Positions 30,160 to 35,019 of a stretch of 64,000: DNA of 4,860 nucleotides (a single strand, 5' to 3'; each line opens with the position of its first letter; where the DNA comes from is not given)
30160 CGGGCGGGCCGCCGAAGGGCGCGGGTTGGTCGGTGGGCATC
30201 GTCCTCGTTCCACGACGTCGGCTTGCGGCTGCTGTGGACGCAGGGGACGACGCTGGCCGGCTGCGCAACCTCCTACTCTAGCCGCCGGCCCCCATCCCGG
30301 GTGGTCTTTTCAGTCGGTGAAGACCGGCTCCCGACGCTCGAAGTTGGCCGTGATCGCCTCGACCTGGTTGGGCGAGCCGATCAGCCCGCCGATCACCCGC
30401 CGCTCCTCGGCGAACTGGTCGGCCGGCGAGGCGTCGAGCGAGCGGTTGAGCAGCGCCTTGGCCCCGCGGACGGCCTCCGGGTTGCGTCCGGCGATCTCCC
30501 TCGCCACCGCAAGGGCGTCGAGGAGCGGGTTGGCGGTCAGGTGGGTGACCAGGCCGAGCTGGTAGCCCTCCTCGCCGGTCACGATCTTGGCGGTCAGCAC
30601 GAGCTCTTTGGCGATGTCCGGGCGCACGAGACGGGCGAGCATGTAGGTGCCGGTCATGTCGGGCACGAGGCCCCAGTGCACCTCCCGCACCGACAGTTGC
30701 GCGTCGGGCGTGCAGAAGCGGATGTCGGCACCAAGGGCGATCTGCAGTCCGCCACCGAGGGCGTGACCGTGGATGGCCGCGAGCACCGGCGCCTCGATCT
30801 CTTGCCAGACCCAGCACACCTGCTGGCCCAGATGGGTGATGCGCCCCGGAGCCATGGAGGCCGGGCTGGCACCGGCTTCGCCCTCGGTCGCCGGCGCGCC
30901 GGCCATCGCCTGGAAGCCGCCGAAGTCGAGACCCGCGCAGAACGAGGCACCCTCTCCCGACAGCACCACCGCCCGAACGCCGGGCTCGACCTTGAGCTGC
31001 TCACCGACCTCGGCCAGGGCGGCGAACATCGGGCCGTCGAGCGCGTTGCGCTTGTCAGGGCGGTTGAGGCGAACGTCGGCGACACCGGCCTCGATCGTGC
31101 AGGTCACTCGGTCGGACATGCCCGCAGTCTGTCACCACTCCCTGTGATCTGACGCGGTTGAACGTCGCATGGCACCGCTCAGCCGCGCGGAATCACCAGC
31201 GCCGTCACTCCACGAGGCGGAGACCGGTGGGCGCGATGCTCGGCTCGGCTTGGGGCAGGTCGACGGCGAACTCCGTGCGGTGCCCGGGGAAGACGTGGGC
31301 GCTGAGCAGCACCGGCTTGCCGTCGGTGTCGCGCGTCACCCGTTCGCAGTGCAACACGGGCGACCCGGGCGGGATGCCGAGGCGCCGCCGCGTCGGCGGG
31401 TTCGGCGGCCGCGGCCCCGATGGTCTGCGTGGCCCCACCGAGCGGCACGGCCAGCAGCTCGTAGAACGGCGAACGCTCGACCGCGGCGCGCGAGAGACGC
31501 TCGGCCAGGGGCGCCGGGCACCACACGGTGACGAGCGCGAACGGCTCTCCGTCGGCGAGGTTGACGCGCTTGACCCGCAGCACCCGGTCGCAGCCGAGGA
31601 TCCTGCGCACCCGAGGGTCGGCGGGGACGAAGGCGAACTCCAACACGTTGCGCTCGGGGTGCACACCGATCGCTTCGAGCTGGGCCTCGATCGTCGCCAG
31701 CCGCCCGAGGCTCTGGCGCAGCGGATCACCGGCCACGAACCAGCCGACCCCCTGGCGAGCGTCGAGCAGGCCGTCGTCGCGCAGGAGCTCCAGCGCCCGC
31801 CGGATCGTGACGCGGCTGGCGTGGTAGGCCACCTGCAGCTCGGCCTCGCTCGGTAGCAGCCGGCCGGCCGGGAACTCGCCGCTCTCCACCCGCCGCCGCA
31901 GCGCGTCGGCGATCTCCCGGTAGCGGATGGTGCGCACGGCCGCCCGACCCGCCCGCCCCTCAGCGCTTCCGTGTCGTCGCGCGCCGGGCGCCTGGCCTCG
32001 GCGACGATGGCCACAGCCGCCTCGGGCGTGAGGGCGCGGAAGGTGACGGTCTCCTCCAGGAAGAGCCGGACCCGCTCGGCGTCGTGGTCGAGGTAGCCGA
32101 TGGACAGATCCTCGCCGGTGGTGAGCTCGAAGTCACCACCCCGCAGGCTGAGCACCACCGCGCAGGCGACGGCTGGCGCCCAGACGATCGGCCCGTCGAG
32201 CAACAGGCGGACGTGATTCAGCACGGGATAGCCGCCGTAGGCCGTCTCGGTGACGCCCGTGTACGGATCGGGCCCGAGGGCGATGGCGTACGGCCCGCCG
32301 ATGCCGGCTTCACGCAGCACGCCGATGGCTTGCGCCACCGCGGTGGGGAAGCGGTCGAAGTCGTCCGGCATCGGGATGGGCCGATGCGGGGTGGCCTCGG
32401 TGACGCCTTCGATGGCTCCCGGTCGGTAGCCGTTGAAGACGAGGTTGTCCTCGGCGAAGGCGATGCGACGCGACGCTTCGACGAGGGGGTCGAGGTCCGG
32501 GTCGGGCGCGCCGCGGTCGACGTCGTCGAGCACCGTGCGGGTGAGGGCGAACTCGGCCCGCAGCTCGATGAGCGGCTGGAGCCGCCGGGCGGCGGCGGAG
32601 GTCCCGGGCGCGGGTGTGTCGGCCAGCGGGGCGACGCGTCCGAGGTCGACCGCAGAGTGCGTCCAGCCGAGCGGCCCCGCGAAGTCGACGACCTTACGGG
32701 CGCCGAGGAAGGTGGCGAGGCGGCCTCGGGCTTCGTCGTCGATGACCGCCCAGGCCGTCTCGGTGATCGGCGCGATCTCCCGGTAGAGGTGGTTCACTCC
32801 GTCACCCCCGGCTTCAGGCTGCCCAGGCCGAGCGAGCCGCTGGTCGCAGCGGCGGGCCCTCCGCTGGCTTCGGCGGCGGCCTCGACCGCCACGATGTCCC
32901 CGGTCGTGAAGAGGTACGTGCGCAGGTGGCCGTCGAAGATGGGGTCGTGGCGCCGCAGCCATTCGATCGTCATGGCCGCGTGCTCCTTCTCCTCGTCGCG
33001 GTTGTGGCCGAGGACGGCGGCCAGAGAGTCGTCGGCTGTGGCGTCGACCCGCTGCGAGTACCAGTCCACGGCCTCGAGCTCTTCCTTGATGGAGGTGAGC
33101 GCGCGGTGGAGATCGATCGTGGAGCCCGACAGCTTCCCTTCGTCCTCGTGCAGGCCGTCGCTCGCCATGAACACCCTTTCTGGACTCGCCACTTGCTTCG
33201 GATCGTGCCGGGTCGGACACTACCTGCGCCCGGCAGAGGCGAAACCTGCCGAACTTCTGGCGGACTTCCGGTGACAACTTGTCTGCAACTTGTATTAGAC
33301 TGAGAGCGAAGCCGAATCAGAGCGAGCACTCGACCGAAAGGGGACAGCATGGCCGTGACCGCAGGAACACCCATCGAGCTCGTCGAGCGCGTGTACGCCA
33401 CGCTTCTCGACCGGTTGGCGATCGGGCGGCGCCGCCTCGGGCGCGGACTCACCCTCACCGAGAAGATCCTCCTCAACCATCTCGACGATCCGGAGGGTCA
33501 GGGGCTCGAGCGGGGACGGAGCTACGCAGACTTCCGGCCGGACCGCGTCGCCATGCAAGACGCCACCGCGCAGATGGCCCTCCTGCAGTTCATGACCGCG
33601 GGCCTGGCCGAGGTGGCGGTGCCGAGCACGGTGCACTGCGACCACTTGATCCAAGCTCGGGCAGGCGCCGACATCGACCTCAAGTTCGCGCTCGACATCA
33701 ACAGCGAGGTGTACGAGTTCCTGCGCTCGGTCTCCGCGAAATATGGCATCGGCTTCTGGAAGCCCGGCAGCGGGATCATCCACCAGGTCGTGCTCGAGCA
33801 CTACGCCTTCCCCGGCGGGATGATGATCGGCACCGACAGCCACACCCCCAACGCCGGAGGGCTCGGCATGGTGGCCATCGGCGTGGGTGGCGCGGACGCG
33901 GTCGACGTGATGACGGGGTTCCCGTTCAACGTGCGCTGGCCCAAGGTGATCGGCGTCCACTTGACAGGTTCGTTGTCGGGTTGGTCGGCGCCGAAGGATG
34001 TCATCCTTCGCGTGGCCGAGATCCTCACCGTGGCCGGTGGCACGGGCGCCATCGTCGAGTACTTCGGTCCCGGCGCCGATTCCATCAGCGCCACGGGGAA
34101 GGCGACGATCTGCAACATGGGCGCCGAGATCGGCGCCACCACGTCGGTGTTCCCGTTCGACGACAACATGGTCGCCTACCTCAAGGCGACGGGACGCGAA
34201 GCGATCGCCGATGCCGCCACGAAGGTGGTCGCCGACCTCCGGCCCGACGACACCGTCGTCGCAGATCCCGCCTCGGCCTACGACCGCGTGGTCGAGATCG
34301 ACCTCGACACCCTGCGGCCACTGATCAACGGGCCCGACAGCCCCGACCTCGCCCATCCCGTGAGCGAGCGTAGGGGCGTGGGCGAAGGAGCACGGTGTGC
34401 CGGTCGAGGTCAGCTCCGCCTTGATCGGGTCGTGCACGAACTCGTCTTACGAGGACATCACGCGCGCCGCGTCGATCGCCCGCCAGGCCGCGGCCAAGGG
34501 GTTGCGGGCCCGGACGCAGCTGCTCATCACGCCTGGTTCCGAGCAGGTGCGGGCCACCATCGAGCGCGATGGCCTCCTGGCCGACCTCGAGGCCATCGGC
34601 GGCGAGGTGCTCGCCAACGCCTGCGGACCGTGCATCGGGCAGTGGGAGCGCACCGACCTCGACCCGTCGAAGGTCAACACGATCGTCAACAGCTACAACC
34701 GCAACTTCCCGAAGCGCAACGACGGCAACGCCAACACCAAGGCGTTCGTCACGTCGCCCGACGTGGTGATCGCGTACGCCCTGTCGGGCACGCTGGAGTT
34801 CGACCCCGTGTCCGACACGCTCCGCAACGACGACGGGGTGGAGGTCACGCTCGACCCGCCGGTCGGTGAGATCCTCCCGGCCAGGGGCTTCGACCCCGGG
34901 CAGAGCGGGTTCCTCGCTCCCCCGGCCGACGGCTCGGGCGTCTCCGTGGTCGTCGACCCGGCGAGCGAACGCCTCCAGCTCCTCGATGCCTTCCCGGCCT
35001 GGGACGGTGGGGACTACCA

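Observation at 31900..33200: Family-1 encapsulin nanocompartment operon with EncFtn cargo, coupled genes and a damaged 3' end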

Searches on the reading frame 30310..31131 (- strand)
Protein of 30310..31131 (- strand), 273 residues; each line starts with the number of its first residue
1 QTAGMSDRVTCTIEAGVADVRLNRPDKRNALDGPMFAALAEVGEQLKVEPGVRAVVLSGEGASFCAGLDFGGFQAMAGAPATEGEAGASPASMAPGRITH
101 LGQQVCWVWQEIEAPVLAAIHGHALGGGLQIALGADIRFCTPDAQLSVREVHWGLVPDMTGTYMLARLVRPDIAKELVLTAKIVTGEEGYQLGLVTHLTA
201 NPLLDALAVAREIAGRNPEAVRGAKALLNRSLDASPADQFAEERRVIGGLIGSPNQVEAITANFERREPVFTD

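Call 34: search_protein_families(library=pfam, proteins=[window:30310-31131:-], max_evalue=0.001)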
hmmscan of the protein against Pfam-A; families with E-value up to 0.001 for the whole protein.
window:30310-31131:- (273 aa): 2 families
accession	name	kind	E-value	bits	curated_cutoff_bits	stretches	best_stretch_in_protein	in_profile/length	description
PF00378.25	ECH_1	-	1.6e-39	136.2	27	1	13-273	2-250/251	Enoyl-CoA hydratase/isomerase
PF16113.10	ECH_2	-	1.1e-30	107.7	27.2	1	20-266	4-240/335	Enoyl-CoA hydratase/isomerase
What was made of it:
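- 30310..31119 (-): Enoyl-CoA hydratase gene downstream of GntR, syntenic in relatives. PF00378 1.6e-39 (call 34).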

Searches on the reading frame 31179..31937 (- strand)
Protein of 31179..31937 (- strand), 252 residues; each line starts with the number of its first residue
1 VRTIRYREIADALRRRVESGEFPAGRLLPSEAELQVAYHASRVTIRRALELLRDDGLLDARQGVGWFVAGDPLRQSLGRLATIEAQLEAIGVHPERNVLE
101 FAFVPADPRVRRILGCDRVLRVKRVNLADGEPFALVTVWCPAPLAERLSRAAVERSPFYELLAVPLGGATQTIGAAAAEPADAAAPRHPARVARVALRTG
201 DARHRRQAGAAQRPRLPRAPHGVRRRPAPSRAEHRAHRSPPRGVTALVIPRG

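Call 3: search_protein_families(library=pfam, proteins=[window:31179-31937:-], max_evalue=0.01)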
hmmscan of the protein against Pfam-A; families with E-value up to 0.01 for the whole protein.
window:31179-31937:- (252 aa): 2 families
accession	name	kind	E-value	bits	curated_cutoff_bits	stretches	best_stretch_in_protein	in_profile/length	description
PF00392.27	GntR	-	7.4e-19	67.6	27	1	6-68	2-64/64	Bacterial regulatory proteins, gntR family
PF07702.18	UTRA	-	8.7e-13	48.7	23.8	1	91-184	3-103/141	UTRA domain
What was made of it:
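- On Family 1 (classical) encapsulin shell protein: The only other Pfam hit in the 530-codon reading is the out-of-place UTRA fragment of the next gene (call 3).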

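Call 4: search_protein_families(library=ncbifam, proteins=[window:31179-31937:-], max_evalue=0.01)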
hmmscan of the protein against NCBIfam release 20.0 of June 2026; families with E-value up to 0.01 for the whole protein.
window:31179-31937:- (252 aa): 22 families
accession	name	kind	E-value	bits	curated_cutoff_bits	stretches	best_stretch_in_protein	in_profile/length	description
TIGR02018.2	his_ut_repres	equivalog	1.9e-25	89.5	220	1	6-185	1-185/226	histidine utilization transcriptional repressor HutC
NF052441.1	TransRegRv0792c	equivalog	2.6e-24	85.8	400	1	8-184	20-203/260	Rv0792c family HTH-type transcriptional regulator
NF007292.0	PRK09764.1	equivalog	1.6e-23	83.2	281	1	5-157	6-161/240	GntR family transcriptional regulator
TIGR02325.1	C_P_lyase_phnF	equivalog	1.8e-21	76.8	156.8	1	5-144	9-151/238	phosphonate metabolism transcriptional regulator PhnF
TIGR03337.1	phnR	equivalog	1.5e-16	60.8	296.75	1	5-144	2-144/231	phosphonate utilization transcriptional regulator PhnR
TIGR02404.1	trehalos_R_Bsub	equivalog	5.1e-16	59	211.95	1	6-156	2-157/233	trehalose operon repressor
NF008491.0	PRK11402.1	subfamily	3.4e-15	56.2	269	1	6-162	13-171/243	GntR family transcriptional regulator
NF041547.1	GntR_LSA1692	equivalog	7.6e-15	55.2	275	1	6-178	3-181/233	GntR family transcriptional regulator, LSA1692 subfamily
NF052290.2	MocR_like_YczR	exception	6.6e-13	48.2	487.4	1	5-72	20-87/458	MocR-like transcription factor YczR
NF007486.0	PRK10079.1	equivalog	1.8e-11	44.2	363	1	4-130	12-140/241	phosphonate metabolism transcriptional regulator PhnF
NF011575.0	PRK14999.1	equivalog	2.8e-10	39.9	424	1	6-77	14-85/241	histidine utilization repressor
NF052282.1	PLP_TF_PdxR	equivalog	4.7e-10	39.1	320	1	6-75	3-72/448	MocR-like pyridoxine biosynthesis transcription factor PdxR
NF003011.0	PRK03837.1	subfamily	6.6e-07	29.2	260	1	7-63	16-72/241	transcriptional regulator NanR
NF007741.0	PRK10421.1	equivalog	1.1e-06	28.2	311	1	8-69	11-72/262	transcriptional regulator LldR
NF008571.0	PRK11523.1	equivalog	2.3e-06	27.3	396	1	6-74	10-78/258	transcriptional regulator ExuR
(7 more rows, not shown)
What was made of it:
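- On Named HutC-subfamily equivalogs (HutC, Rv0792c family, PhnF): HutC scores 89.5 against 220, Rv0792c 85.8 against 400, and PhnF 76.8 against 156.8, measured on the frameshifted N-terminal 184 residues (call 4).
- Both proteins score above curated cut-offs (calls 3, 4).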

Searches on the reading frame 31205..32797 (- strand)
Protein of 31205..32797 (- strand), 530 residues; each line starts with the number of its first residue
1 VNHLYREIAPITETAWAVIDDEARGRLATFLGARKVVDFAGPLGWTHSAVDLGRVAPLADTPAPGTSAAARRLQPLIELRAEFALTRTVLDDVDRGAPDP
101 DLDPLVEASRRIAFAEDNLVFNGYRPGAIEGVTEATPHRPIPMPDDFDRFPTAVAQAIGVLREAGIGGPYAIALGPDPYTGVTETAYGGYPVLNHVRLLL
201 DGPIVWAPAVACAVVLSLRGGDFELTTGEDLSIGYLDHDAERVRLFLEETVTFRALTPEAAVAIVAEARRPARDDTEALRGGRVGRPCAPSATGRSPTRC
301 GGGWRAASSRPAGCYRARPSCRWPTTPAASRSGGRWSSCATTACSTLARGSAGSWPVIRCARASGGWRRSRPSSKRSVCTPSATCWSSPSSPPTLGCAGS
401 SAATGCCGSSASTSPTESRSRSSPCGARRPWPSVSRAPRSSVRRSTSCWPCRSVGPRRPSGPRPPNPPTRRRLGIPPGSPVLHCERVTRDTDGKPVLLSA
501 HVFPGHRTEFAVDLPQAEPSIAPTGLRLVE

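Call 3: search_protein_families(library=pfam, proteins=[window:31205-32797:-], max_evalue=0.01)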
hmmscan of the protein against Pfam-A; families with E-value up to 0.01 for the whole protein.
window:31205-32797:- (530 aa): 2 families
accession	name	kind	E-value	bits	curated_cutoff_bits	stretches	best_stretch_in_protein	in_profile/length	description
PF04454.18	Linocin_M18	-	1.8e-80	270.3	24.3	1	1-252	1-253/253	Encapsulating protein for peroxidase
PF07702.18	UTRA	-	3e-07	30.8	23.8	1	462-507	94-139/141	UTRA domain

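Call 4: search_protein_families(library=ncbifam, proteins=[window:31205-32797:-], max_evalue=0.01)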
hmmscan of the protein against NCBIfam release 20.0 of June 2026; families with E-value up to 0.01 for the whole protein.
window:31205-32797:- (530 aa): 2 families
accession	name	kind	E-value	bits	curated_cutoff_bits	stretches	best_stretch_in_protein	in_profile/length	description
NF041155.2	encap_f1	equivalog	3.1e-85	285.7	100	1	4-264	1-261/261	family 1 encapsulin nanocompartment shell protein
TIGR02325.1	C_P_lyase_phnF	equivalog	5.6e-05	22.8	156.8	1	469-512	193-236/238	phosphonate metabolism transcriptional regulator PhnF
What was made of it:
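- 31960..32797 (-): Family 1 encapsulin shell gene. It is 838 nt as given; 837 nt (278 aa plus stop) once one extra base is removed. NF041155 285.7 bits (cut-off 100) and PF04454 1.8e-80 (calls 3, 4).
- On Family 1 (classical) encapsulin shell protein: PF04454 scores 1.8e-80 over profile positions 1-253 (calls 3, 4).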

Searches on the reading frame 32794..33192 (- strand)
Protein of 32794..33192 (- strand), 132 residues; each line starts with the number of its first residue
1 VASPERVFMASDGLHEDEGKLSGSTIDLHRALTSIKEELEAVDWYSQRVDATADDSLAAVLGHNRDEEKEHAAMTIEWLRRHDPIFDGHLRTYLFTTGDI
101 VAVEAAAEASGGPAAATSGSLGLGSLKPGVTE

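Call 3: search_protein_families(library=pfam, proteins=[window:32797-33192:-], max_evalue=0.01)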
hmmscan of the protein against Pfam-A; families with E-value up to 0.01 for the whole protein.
window:32797-33192:- (132 aa): 1 family
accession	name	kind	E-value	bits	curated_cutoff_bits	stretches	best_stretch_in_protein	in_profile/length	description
PF22277.2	EncFtn-like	-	1.3e-38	131.1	27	1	14-96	2-84/85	EncFtn-like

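Call 4: search_protein_families(library=ncbifam, proteins=[window:32797-33192:-], max_evalue=0.01)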
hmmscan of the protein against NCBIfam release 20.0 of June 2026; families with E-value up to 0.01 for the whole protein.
window:32797-33192:- (132 aa): 3 families
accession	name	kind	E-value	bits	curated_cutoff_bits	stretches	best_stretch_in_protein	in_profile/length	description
TIGR04535.1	ferrit_encaps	subfamily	3.5e-42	143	125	1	15-127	2-114/114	encapsulin-associated ferritin-like protein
NF058679.1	EncB_fam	subfamily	1.7e-22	79.6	90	1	26-126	20-117/117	encapsulin nanocompartment ferritin-likeEncB family encapsulin nanocompartment ferritin-like cargo protein cargo protein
NF058678.1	EncB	exception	0.00034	20.8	210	1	30-114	14-100/160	encapsulin nanocompartment ferritin-like cargo protein EncB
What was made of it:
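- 32794..33168 (-): EncFtn (encapsulated ferritin-like cargo), 124 aa from ATG 33168. The longest ORF starts at GTG 33192 (132 aa). PF22277 1.3e-38 and TIGR04535 143 bits against a cut-off of 125 (calls 3, 4).
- On EncFtn (encapsulated ferritin-like protein): The EncB models fall below their cut-offs (calls 3, 4).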

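Call 16: find_encoding_contigs(protein=window:32794-33192:-, flank=10000, max_places=6)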
Protein window:32794-33192:- (132 aa): no gene with exactly this product is on record in the collection.

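Call 17: find_encoding_contigs(protein=window:32794-33168:-, flank=10000, max_places=6)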
Protein window:32794-33168:- (124 aa): no gene with exactly this product is on record in the collection.
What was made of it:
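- Tried and rejected: Both possible EncFtn products (132 and 124 aa) were looked up in the public gene-position index, and neither is on record (calls 16, 17).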

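Call 23: search_solved_structures(query=window:32797-33168:-, max_evalue=0.001, show_alignments=3)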
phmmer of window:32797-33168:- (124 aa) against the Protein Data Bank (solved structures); distinct sequences matched with E-value up to 0.001: 12.
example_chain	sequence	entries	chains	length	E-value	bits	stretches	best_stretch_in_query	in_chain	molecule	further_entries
33bf_A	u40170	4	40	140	3.2e-39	137.2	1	2-119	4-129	Encapsulated ferritin-like protein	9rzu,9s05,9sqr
7oe2_1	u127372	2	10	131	1e-33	119.4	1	1-120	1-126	Haliangium ochraceum Encapsulated ferritin localisation sequence | Haliangium ochraceum encapsulated ferritin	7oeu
5da5_A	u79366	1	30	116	1.2e-33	119.2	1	2-98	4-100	Rru_A0973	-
6suw_A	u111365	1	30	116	8.3e-33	116.5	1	2-98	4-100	Uncharacterized protein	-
5l89_A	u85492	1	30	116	8.3e-33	116.5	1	2-98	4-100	Rru_A0973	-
6sv1_A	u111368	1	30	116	8.3e-33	116.5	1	2-98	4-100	Encapsulated Ferritin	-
5l8b_A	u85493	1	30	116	8.3e-33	116.5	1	2-98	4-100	Uncharacterized protein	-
5l8g_A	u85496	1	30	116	2.8e-32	114.8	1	2-98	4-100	Uncharacterized protein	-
3k6c_A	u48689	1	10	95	6.7e-31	110.4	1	1-92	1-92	Uncharacterized protein NE0167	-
5l8f_A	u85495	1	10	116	1.3e-30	109.4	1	2-98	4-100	Rru_A0973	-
5n5f_A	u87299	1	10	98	7.3e-30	107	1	3-96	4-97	encapsulated ferritin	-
7s8t_A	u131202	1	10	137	2.1e-09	41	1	20-107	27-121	EncC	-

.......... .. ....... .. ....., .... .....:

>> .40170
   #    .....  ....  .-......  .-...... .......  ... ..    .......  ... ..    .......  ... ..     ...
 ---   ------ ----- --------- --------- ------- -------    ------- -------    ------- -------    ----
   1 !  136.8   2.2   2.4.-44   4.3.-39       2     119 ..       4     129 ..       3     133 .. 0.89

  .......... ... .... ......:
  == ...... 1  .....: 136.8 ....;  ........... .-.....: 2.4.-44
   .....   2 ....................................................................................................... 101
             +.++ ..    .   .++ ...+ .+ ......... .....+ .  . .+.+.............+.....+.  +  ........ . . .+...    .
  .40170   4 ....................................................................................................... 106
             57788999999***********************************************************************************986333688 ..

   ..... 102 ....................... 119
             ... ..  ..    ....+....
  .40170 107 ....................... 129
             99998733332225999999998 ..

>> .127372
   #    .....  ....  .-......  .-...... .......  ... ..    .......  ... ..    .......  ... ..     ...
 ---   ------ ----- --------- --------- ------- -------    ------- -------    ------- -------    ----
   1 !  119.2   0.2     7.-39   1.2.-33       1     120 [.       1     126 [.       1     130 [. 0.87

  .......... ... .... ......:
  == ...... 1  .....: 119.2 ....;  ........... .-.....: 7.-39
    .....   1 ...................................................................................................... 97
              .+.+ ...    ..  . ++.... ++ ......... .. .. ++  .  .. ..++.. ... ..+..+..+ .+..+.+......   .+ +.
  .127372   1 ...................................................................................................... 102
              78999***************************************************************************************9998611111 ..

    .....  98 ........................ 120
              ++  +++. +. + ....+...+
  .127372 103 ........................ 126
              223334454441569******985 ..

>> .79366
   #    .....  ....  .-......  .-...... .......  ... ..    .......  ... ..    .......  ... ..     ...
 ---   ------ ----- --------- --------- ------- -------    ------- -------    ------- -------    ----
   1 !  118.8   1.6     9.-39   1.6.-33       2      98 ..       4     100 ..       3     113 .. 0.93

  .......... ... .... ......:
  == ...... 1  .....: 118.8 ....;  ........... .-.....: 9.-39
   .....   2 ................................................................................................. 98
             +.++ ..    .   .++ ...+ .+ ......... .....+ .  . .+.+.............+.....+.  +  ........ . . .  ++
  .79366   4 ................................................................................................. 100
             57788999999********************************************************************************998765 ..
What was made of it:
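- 32806..32841 (-): C-terminal targeting (cargo-loading) peptide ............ of EncFtn. It aligns with the localisation sequences of R. rubrum and H. ochraceum EncFtn (call 23).
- On EncFtn (encapsulated ferritin-like protein): All are identical in the HMMER alignment to 5DA5 and to the top PDB hit listed as 33bf: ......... and EEKEH are conserved (call 23).
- Closest known: Haliangium ochraceum encapsulin:EncFtn. Same: EncFtn matches at 1e-33 including the localisation sequence (call 23).
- R. rubrum EncFtn matches at 3.2e-39 with all ferroxidase and entry-site residues identical (call 23).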

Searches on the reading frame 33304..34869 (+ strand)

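Call 14: search_protein_families(library=pfam, proteins=[window:33304-34869:+], max_evalue=0.001)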
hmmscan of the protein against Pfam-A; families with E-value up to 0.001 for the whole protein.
window:33304-34869:+ (521 aa): 1 family
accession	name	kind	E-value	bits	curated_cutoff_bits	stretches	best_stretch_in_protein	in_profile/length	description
PF00330.25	Aconitase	-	1.7e-97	327.8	28.7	1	53-356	1-306/463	Aconitase family (aconitate hydratase)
